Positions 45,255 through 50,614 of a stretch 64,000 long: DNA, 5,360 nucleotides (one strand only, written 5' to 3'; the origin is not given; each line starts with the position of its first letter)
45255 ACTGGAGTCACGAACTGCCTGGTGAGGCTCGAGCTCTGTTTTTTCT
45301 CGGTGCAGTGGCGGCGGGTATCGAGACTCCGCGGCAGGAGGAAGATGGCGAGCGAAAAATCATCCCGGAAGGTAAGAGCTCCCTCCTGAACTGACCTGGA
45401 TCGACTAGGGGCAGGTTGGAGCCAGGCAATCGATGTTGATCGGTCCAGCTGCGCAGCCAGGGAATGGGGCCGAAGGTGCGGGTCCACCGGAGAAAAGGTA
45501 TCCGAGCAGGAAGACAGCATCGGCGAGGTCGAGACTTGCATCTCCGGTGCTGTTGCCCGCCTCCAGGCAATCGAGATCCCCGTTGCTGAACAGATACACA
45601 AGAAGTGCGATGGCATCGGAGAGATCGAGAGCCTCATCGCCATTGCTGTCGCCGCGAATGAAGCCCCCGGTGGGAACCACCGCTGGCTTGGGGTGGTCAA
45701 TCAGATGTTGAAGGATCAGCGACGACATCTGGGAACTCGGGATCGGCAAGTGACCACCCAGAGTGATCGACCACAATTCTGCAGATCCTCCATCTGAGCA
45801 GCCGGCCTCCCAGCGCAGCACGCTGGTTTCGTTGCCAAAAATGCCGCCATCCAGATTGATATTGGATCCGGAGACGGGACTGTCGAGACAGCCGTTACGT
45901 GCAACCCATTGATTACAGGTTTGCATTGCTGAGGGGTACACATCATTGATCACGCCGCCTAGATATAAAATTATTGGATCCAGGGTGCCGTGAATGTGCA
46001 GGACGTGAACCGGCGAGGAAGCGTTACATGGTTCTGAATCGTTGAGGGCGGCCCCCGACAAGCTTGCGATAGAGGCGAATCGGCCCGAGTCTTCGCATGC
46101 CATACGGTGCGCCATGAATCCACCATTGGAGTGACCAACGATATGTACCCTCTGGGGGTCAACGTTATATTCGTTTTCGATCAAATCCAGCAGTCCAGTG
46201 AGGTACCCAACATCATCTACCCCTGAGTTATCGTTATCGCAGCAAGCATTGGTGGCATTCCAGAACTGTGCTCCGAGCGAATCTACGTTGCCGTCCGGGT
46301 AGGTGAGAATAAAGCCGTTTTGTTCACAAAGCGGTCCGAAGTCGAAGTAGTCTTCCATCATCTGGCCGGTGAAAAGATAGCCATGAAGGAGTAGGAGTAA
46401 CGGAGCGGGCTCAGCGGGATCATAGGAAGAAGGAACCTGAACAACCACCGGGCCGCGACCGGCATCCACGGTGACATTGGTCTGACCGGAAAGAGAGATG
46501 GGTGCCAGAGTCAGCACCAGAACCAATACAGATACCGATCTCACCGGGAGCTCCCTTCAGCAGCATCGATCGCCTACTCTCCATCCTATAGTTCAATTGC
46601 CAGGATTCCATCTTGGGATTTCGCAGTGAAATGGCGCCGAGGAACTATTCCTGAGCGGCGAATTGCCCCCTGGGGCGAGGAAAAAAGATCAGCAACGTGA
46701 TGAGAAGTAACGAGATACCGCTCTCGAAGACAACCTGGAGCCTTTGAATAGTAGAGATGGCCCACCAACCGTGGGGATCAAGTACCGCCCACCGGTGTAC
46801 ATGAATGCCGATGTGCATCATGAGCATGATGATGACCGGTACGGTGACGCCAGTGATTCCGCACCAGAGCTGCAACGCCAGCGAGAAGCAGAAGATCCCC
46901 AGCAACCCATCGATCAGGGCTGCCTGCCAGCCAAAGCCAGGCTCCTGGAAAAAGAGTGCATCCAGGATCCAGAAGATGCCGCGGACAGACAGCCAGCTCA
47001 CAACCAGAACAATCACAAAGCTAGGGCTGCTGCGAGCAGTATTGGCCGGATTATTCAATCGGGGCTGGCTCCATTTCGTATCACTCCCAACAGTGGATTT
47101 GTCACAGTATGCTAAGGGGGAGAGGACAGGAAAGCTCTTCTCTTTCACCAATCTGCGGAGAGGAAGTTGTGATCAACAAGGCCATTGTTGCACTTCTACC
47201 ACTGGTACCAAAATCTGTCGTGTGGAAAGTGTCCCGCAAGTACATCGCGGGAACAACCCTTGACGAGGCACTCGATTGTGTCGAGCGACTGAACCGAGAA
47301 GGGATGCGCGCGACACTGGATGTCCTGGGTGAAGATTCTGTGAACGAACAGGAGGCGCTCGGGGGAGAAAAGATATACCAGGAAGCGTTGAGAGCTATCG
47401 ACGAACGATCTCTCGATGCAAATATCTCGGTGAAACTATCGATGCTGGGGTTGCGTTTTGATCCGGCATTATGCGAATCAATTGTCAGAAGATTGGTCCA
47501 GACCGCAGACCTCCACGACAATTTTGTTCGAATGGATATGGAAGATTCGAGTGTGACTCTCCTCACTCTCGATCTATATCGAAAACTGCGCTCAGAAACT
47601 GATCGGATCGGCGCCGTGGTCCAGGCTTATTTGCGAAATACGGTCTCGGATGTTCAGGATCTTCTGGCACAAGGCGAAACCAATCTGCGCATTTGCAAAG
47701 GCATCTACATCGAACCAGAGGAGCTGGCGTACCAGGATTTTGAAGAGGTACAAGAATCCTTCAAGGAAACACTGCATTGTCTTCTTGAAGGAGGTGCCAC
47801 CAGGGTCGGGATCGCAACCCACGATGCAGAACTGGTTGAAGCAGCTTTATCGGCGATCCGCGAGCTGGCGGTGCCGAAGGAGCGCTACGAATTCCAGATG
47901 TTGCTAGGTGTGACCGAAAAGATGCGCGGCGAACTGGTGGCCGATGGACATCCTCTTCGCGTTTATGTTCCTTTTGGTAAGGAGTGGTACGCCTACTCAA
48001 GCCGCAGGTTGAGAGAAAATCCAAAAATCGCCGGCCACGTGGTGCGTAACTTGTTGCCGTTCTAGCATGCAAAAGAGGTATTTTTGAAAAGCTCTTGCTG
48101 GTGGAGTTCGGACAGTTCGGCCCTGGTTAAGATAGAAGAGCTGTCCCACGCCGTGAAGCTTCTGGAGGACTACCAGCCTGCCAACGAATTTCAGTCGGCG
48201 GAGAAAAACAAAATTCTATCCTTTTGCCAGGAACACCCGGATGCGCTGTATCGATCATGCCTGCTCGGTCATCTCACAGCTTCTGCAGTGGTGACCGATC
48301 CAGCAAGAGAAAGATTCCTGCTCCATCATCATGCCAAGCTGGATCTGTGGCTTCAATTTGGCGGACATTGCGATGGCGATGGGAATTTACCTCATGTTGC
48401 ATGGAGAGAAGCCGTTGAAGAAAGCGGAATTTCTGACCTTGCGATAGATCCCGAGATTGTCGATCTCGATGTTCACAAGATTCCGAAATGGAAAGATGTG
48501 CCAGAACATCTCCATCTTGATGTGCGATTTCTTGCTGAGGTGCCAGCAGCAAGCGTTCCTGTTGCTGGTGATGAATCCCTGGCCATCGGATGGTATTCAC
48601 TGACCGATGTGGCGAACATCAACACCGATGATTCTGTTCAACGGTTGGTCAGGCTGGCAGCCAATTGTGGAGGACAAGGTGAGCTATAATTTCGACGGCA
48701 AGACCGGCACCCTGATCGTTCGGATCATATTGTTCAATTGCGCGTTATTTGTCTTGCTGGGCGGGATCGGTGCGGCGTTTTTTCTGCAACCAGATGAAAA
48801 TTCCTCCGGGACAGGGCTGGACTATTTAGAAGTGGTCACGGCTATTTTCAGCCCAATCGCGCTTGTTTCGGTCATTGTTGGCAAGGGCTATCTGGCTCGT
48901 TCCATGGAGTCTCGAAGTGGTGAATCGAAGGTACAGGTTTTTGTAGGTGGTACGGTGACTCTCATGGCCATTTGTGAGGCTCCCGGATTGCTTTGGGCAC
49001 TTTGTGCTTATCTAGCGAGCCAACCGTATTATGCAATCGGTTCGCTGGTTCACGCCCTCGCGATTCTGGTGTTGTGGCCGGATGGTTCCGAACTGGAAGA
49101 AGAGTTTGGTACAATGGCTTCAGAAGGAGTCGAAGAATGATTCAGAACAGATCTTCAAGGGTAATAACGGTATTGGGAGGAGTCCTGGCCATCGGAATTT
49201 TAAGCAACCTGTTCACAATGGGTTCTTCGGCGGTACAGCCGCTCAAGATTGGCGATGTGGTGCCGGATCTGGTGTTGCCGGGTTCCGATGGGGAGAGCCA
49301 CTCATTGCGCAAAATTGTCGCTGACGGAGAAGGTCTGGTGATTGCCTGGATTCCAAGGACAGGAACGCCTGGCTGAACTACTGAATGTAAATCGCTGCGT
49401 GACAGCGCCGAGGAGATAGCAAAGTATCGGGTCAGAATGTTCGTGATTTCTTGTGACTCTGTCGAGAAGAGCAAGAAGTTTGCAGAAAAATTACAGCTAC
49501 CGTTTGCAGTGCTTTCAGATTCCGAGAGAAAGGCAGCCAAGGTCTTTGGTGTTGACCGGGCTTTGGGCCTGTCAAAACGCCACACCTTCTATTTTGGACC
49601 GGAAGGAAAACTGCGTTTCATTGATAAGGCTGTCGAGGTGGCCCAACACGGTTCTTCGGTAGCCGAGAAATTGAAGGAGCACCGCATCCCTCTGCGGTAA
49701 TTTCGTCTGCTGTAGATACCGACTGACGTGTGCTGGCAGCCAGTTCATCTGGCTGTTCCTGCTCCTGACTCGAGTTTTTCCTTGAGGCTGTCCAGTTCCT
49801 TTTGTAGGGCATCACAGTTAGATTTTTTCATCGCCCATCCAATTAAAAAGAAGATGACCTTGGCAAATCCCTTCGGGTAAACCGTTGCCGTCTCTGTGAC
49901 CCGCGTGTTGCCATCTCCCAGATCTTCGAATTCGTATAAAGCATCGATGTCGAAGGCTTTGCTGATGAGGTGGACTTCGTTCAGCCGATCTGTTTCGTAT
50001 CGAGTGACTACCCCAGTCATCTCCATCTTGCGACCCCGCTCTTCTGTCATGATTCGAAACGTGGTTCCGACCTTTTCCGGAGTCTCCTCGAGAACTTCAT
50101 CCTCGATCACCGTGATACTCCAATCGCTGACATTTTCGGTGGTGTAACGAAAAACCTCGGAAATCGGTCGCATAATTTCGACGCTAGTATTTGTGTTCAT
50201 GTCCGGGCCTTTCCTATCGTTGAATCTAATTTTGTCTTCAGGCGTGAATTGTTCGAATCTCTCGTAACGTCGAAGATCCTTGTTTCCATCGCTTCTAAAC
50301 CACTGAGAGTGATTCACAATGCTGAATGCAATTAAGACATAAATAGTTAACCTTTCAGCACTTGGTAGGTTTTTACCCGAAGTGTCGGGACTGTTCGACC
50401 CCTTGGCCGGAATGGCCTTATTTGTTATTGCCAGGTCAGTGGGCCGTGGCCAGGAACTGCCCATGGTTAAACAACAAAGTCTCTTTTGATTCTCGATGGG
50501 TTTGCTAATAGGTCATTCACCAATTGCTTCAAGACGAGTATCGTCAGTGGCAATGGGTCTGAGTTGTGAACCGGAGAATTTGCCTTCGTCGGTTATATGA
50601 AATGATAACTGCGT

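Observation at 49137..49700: In-frame TGA exactly at the peroxidatic-Cys position of a Bcp-type peroxiredoxin: probable selenocysteine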

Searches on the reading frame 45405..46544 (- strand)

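Call 26: search_protein_families(library=pfam, proteins=[window:45405-46544:-], max_evalue=0.001)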
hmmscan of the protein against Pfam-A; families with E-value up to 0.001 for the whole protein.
window:45405-46544:- (379 aa): 6 families
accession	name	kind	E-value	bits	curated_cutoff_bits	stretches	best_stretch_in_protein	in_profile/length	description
PF00756.26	Esterase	-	1.1e-10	42.2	22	1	33-165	10-149/251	Putative esterase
PF02230.22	Abhydrolase_2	-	9e-07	29.4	23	1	120-194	92-172/217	Phospholipase/Carboxylesterase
PF00326.27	Peptidase_S9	-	3.1e-05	24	22.6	1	105-164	41-97/213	Prolyl oligopeptidase family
PF10503.15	Esterase_PHB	-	0.00017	21.4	23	1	45-228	14-187/219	Esterase PHB depolymerase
PF00561.26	Abhydrolase_1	-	0.00023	21.3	25.8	1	130-167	68-103/245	alpha/beta hydrolase fold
PF07819.20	PGAP1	-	0.00046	20.4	24.3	0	114-152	71-112/233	PGAP1-like alpha/beta domain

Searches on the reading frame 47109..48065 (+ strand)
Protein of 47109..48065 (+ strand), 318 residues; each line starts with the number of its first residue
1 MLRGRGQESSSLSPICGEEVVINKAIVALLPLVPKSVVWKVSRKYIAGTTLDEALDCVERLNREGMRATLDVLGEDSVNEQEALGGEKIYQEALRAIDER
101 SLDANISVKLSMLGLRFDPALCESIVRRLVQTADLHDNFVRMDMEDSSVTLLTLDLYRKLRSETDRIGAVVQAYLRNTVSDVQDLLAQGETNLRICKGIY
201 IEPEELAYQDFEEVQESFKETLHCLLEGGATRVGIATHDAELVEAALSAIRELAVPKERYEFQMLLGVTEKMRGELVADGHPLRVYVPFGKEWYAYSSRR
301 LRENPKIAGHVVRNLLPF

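Call 8: search_protein_families(library=pfam, proteins=[window:47109-48062:+], max_evalue=0.01)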
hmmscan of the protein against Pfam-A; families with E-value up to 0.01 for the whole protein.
window:47109-48062:+ (318 aa): 1 family
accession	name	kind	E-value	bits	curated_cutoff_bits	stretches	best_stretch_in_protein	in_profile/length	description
PF01619.24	Pro_dh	-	2.1e-35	123.1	27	1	56-310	3-275/278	Proline dehydrogenase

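Call 62: find_encoding_contigs(protein=window:47109-48065:+, flank=10000, max_places=4)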
Protein window:47109-48065:+ (318 aa): 1 contig read that carries it; 1 place shown.
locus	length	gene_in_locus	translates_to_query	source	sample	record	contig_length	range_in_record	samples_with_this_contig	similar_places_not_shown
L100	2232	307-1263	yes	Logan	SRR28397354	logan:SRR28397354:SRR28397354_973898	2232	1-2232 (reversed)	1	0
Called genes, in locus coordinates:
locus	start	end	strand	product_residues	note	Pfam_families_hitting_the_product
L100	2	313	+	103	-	?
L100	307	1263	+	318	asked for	PF01619:Pro_dh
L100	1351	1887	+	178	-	PF00293:NUDIX (weak)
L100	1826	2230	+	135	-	?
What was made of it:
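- Tried and rejected: A look-up returned only one 2.2 kb Logan contig (call 62).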

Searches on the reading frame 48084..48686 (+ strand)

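Call 8: search_protein_families(library=pfam, proteins=[window:48084-48686:+], max_evalue=0.01)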
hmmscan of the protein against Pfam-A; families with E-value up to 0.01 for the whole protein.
window:48084-48686:+ (201 aa): 1 family
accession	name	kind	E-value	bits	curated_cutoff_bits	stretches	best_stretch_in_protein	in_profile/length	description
PF00293.34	NUDIX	-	5.6e-07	30.1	21.1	1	63-179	3-120/134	NUDIX domain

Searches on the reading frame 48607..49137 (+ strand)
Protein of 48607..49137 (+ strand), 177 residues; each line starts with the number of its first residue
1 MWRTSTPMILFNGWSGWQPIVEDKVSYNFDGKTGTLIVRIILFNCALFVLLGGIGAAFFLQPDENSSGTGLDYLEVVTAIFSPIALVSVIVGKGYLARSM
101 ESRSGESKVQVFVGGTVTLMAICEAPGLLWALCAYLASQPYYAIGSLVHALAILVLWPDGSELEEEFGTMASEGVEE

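Call 8: search_protein_families(library=pfam, proteins=[window:48607-49137:+], max_evalue=0.01)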
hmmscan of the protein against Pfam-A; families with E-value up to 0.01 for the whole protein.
window:48607-49137:+ (177 aa): 0 families
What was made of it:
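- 48607..49140 (+): Upstream small membrane-protein gene (about 4 hydrophobic segments, true start uncertain) whose stop overlaps the Prx ATG; probably co-transcribed. No Pfam hit (call 8).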

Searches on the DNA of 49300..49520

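Call 21: search_rna_families(source=window, start=49300, end=49520, threshold=evalue, max_evalue=10, show_alignments=3)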
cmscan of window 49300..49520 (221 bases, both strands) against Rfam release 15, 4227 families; matches with E-value up to 10: 2.
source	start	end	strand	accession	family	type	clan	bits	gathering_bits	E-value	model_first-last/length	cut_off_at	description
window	49431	49451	+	RF02182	ST7-AS2_2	Gene; lncRNA;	-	17.7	45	0.036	27-47/47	no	ST7 antisense RNA 2 conserved region 2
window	49339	49354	+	RF01973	H19_2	Gene; lncRNA;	-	9.4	50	4.4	54-69/69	no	H19 conserved region 2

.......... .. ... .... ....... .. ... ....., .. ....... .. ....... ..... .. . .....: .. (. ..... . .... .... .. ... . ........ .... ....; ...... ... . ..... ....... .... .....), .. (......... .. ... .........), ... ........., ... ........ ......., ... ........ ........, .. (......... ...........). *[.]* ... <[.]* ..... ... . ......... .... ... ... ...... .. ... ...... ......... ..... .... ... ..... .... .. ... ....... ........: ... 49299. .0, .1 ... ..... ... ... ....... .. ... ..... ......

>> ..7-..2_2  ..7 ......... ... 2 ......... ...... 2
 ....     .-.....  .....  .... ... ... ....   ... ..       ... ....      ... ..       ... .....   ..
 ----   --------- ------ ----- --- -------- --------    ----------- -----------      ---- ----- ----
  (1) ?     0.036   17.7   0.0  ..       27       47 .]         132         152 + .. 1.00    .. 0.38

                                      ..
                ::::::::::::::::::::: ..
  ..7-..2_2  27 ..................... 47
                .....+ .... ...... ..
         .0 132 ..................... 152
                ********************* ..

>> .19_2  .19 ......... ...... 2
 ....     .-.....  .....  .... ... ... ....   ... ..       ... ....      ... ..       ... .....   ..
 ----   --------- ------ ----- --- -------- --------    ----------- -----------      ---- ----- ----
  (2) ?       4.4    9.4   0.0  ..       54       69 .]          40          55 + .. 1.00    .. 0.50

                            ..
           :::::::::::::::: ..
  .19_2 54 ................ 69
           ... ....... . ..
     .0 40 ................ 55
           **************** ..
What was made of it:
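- No Rfam SECIS family matched (call 21).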

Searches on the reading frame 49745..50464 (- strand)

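Call 8: search_protein_families(library=pfam, proteins=[window:49745-50464:-], max_evalue=0.01)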
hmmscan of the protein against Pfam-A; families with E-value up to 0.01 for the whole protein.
window:49745-50464:- (239 aa): 2 families
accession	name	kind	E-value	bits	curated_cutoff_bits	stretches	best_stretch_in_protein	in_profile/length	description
PF10604.15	Polyketide_cyc2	-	1e-07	32.8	27.4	1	92-232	5-142/142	Polyketide cyclase / dehydrase and lipid transport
PF08327.17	AHSA1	-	0.0009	19.9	22.1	1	100-199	3-102/125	Activator of Hsp90 ATPase homolog 1-like protein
